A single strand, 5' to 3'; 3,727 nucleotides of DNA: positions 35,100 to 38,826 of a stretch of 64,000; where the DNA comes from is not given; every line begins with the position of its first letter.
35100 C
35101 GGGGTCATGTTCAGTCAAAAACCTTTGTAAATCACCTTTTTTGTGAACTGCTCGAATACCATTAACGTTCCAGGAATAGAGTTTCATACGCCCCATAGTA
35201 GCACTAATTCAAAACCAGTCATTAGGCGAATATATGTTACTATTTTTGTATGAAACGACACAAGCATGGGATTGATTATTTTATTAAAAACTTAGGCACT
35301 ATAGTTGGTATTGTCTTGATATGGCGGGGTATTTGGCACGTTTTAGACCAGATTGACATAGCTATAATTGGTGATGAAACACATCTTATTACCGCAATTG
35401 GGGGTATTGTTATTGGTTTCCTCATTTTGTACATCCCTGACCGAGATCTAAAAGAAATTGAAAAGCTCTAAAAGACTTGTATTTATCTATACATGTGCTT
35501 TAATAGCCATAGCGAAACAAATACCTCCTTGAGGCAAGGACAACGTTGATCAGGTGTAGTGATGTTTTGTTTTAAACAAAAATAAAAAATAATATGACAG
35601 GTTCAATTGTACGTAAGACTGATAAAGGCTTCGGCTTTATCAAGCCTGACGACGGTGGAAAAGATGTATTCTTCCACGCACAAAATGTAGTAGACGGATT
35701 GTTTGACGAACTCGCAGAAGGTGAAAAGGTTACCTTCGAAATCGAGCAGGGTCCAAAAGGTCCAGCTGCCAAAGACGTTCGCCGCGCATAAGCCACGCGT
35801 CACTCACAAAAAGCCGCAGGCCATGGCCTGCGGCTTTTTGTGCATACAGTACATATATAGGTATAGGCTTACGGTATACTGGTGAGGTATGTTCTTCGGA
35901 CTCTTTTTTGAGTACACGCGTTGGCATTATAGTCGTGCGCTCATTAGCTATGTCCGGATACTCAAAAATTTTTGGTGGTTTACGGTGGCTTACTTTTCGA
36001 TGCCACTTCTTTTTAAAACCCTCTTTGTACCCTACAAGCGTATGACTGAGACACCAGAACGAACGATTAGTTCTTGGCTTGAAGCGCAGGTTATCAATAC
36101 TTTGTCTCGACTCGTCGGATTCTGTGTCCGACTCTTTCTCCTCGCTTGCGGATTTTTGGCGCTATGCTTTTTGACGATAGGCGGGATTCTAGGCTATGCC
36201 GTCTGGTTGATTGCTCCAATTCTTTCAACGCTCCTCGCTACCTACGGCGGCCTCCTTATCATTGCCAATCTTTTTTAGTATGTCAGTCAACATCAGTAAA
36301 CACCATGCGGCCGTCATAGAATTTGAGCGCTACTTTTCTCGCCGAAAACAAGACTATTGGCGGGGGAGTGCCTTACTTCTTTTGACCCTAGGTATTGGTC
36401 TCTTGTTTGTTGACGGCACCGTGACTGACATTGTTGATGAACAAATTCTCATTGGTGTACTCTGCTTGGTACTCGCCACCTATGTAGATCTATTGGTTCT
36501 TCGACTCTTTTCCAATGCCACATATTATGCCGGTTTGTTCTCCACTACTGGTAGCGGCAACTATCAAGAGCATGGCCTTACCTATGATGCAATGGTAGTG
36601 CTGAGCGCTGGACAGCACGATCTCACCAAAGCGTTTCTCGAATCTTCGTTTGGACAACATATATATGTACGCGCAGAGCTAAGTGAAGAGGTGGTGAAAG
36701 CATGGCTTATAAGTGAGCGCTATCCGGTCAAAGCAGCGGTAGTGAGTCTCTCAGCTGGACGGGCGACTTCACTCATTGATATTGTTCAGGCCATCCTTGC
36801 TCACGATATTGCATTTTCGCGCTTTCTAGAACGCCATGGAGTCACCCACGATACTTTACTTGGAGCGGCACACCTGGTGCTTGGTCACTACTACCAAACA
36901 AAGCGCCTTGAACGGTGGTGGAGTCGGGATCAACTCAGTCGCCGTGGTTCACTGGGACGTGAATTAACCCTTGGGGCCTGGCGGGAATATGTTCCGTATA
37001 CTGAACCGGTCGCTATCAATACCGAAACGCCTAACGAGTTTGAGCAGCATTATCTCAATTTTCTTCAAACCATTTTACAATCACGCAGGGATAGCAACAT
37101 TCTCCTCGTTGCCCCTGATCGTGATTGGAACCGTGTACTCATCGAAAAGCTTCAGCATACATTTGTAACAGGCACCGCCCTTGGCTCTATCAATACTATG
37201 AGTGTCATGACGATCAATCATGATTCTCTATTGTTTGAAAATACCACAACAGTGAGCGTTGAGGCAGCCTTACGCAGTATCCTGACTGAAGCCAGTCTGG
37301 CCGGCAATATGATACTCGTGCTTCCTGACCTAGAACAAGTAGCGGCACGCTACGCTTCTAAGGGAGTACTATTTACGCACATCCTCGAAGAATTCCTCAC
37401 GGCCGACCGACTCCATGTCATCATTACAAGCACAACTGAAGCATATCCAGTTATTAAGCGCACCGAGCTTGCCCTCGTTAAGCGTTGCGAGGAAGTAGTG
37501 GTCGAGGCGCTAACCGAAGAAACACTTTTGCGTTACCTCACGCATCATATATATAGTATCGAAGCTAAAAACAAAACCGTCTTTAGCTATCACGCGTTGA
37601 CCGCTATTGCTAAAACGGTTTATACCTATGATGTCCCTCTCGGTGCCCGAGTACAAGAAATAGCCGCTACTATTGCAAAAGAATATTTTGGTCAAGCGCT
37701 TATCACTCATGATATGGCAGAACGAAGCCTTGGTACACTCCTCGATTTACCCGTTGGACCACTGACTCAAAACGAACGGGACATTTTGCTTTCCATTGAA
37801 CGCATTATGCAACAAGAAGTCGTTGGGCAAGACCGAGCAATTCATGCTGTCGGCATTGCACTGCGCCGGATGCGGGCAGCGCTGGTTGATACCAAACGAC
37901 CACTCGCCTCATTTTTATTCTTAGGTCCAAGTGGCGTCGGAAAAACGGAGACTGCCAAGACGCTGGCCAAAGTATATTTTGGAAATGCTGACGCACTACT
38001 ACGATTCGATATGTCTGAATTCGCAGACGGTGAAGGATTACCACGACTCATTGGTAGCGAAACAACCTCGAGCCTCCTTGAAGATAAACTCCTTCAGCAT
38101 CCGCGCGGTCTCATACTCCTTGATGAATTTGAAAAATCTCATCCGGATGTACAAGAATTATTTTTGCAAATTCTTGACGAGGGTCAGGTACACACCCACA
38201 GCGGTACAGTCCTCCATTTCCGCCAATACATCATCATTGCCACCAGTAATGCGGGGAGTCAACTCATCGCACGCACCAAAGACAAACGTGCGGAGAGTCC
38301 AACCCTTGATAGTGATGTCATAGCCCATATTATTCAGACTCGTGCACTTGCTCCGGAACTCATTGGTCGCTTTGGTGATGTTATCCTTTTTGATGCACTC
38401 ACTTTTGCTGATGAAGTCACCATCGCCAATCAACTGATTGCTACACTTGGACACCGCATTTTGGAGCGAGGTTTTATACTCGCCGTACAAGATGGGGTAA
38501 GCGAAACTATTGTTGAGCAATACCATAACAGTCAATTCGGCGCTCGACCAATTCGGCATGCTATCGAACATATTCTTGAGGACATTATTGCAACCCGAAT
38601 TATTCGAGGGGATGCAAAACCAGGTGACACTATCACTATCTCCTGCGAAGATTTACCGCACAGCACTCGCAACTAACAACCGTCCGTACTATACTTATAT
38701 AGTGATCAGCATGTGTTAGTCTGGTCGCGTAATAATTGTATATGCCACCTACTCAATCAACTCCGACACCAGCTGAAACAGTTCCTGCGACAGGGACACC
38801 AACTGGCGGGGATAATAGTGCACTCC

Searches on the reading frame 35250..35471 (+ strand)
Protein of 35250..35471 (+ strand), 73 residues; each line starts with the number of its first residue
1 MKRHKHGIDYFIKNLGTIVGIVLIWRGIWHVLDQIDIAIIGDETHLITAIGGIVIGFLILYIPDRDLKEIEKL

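Call 3: search_protein_families(library=pfam, proteins=[window:35250-35471:+], max_evalue=0.1)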
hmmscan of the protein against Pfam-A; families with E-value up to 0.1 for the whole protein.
window:35250-35471:+ (73 aa): 2 families
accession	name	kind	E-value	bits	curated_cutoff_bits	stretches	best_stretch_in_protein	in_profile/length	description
PF15993.10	Fuseless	-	0.0016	18.3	25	1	16-60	248-288/298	Fuseless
PF20712.2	CyanoTRADDas_TM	-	0.0047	17.5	24.3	1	17-62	17-60/68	Cyanobacterial TRADD-N associated 2-Transmembrane domain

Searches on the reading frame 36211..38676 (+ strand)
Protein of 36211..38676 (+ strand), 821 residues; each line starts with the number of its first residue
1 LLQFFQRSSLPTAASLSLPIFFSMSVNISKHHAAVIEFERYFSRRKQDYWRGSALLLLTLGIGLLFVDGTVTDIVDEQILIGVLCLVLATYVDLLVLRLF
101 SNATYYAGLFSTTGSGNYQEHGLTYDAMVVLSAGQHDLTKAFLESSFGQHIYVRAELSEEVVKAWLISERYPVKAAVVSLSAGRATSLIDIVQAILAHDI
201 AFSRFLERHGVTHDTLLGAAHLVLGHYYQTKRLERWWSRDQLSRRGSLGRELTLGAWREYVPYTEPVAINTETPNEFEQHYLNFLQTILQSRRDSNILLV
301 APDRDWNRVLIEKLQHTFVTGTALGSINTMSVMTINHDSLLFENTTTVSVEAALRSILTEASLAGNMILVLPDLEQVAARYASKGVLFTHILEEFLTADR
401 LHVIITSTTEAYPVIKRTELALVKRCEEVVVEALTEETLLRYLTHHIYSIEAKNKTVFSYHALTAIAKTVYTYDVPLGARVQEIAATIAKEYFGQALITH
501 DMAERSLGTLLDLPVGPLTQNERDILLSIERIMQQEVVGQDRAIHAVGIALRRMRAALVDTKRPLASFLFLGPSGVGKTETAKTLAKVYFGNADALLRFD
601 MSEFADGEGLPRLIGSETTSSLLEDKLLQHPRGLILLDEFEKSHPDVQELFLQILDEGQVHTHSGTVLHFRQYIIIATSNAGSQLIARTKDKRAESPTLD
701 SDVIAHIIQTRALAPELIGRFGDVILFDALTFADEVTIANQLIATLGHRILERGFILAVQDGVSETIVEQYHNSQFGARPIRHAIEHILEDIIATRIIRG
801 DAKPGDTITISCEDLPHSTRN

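Call 3: search_protein_families(library=pfam, proteins=[window:36211-38676:+], max_evalue=0.1)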
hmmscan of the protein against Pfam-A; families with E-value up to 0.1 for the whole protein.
window:36211-38676:+ (821 aa): 8 families
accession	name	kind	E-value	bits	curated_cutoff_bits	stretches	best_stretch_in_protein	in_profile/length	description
PF07724.20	AAA_2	-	1.1e-35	123.6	27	1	563-722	1-164/166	AAA domain (Cdc48 subfamily)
PF10431.15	ClpB_D2-small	-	5.4e-14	52.4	21.9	1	736-810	7-81/81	C-terminal, D2-small domain, of ClpB protein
PF07728.20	AAA_5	-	4.3e-08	33.7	22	1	568-683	2-125/139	AAA domain (dynein-related subfamily)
PF00004.35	AAA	-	8.5e-08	33.2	21.2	1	569-685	2-114/131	ATPase family associated with various cellular activities (AAA)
PF00158.32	Sigma54_activat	-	0.00014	22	20.2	1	563-686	20-149/168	Sigma-54 interaction domain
PF07726.17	AAA_3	-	0.0011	19.3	27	1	632-681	63-112/131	ATPase family associated with various cellular activities (AAA)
PF01078.27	Mg_chelatase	-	0.044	13.6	20.3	0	567-588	24-45/207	Magnesium chelatase, subunit ChlI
PF13401.12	AAA_22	-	0.045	14.5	27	0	569-656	9-109/130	AAA domain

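Call 63: search_protein_families(library=padloc, proteins=[window:36211-38673:+], max_evalue=0.01)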
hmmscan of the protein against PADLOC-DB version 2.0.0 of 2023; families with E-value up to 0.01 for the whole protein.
window:36211-38673:+ (821 aa): 4 families
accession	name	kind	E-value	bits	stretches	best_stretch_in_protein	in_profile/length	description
PDLC03838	DolB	-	7.6e-30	102.4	1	520-683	124-280/375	-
PDLC04606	PDC-M37B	-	2.7e-26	90.6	1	535-684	144-297/390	-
PDLC04605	PDC-M37B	-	3.8e-18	63.8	1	564-681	303-424/518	-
PDLC04140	mad8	-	0.0065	14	0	569-608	31-68/314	mads_8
